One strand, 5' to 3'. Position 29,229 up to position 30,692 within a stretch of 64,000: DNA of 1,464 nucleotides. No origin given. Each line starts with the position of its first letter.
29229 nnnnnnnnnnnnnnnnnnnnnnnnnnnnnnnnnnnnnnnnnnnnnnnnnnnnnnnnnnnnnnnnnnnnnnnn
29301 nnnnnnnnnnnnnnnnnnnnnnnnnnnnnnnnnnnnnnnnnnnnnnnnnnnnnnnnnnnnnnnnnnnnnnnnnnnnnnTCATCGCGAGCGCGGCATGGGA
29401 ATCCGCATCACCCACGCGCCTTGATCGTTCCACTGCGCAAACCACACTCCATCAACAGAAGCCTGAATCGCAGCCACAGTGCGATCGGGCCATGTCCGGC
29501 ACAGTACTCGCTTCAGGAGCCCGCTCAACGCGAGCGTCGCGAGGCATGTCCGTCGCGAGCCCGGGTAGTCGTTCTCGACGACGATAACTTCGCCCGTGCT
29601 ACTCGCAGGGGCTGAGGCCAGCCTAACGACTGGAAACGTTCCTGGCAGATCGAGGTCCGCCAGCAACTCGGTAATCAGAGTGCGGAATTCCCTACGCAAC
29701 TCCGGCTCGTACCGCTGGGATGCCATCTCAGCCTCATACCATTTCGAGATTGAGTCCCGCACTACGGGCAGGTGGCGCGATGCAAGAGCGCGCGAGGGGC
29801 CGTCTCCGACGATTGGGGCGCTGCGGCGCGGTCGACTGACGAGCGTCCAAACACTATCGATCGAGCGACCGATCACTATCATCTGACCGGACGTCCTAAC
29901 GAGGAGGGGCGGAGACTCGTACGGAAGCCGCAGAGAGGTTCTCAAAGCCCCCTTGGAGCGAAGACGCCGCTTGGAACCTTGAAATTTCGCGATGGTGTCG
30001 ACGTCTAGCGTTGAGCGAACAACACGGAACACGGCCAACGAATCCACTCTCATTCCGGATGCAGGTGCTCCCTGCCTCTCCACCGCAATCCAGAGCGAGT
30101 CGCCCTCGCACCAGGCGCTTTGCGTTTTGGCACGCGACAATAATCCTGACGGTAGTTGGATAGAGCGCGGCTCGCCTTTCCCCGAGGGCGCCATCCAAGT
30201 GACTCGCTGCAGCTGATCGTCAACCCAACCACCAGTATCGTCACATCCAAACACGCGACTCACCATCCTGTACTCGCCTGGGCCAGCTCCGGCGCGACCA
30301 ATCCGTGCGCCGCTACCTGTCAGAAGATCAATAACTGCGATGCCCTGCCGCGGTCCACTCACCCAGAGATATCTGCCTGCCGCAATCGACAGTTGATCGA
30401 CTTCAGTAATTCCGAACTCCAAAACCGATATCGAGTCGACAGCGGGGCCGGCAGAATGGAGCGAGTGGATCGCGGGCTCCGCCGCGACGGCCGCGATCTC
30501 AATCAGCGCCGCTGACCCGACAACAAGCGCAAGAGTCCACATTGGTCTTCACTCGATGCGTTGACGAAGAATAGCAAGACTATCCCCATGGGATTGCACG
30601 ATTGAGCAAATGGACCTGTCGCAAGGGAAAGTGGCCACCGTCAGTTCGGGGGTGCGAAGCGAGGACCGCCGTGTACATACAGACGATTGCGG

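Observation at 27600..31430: Low-GC island of about 3.7 kb inserted directly downstream of rpoC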

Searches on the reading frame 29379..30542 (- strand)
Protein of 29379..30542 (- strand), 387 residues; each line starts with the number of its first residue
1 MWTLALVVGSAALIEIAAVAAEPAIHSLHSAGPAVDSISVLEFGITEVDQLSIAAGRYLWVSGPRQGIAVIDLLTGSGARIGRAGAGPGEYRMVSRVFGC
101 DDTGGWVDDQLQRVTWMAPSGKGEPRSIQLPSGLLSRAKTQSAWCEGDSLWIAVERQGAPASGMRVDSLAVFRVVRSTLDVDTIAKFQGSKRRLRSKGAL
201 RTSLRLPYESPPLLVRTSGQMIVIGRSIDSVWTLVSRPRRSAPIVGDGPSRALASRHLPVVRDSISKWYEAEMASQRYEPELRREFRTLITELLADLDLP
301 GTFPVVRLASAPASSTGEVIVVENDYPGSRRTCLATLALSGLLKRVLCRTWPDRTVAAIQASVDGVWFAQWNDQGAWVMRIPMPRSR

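Call 4: search_protein_families(library=pfam, max_evalue=0.1, proteins=[window:29379-30542:-])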
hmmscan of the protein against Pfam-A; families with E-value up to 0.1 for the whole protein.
window:29379-30542:- (387 aa): 0 families

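Call 5: search_protein_families(library=ncbifam, max_evalue=0.1, proteins=[window:29379-30542:-])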
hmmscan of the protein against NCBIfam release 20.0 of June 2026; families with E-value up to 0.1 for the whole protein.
window:29379-30542:- (387 aa): 0 families

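Call 42: search_protein_representatives(protein=window:29379-30542:-)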
Query: 387 residues. Proteins with E-value up to 0.001 (for the whole library): 58; up to 1e-10: 17; up to 1e-30: 13. The best 58 are listed.
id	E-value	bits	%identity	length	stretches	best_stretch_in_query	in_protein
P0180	2.1e-164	563.8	68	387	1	5-384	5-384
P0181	9.2e-96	337.9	45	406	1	21-385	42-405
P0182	2.7e-79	283.7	43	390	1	6-384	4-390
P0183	1.0e-77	278.5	75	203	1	1-179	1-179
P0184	1.3e-77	278.2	41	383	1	31-380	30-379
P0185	2.6e-53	198.2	42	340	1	52-378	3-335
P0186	4.2e-52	194.2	33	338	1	47-382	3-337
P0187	1.6e-50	189.0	38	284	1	105-385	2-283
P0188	6.1e-50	187.1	34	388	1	31-386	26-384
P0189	1.3e-46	176.2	35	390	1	19-382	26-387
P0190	2.3e-46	175.3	66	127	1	261-385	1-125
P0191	9.0e-46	173.4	34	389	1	36-383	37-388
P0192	1.7e-41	159.2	32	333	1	13-332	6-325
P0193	2.5e-26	109.4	33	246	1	24-211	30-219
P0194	1.6e-12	63.9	33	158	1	244-386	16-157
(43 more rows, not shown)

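Call 67: search_protein_families(library=padloc, max_evalue=0.01, proteins=[window:29379-30542:-])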
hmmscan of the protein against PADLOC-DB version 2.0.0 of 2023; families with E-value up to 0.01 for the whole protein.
window:29379-30542:- (387 aa): 0 families

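Call 70: search_protein_families(library=pfam, alignment_id=A3, max_evalue=0.01)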
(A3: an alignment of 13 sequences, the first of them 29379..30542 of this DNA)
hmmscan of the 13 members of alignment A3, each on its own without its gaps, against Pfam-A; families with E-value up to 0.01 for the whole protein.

A. member 1, window:29379-30542:- (387 aa): 0 families

B. families by the number of members that match (of 13 scanned): 0 families
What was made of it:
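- On Pfam DUF5128 (six-bladed beta-propeller): C has no match (calls 4, 70).
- Closest known: Pfam DUF5128 / DUF4221-type six-bladed beta-propellers of Bacteroidota. Different: C has no Pfam match at all (call 70).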

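Call 81: find_encoding_contigs(protein=window:29379-30542:-, flank=10000, max_places=10)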
Protein window:29379-30542:- (387 aa): 3 contigs read that carry it; 3 places shown.
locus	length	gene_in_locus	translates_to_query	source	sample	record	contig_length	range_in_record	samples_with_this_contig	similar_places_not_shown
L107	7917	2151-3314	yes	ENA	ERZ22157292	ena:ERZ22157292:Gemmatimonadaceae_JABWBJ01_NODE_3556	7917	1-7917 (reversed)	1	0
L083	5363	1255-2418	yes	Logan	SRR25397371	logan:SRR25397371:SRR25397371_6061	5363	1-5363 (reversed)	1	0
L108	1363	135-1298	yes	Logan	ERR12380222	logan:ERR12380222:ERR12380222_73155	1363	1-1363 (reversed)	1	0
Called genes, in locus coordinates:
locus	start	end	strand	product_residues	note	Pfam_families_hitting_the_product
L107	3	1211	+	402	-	?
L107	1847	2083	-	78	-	-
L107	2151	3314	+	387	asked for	-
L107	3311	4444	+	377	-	-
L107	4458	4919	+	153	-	-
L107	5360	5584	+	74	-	-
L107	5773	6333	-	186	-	PF01872:RibD_C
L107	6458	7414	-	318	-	-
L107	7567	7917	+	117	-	?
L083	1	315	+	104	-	?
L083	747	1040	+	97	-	-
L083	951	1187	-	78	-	-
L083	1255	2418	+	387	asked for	-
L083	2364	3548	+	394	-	-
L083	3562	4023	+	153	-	-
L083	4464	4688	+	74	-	-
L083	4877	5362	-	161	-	?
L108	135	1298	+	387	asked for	-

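Call 92: find_encoding_contigs(protein=P0180, flank=8000, max_places=3)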
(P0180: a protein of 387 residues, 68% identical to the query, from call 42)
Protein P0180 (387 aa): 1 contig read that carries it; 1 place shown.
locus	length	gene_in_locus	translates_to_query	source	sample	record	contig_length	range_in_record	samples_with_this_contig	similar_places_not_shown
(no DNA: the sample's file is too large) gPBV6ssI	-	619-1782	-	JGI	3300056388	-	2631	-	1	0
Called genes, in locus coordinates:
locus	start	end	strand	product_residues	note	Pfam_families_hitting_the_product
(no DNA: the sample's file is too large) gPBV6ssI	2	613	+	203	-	?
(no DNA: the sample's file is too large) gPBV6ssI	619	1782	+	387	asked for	-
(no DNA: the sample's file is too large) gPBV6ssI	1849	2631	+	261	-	?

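Call 93: find_encoding_contigs(protein=P0181, flank=8000, max_places=3)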
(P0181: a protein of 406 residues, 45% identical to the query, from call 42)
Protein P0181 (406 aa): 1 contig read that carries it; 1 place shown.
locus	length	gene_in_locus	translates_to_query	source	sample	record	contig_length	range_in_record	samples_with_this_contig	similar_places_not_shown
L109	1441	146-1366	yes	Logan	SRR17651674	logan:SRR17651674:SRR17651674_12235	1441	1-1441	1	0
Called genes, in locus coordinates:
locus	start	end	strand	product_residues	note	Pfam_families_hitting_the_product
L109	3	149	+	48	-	?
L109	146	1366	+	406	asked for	-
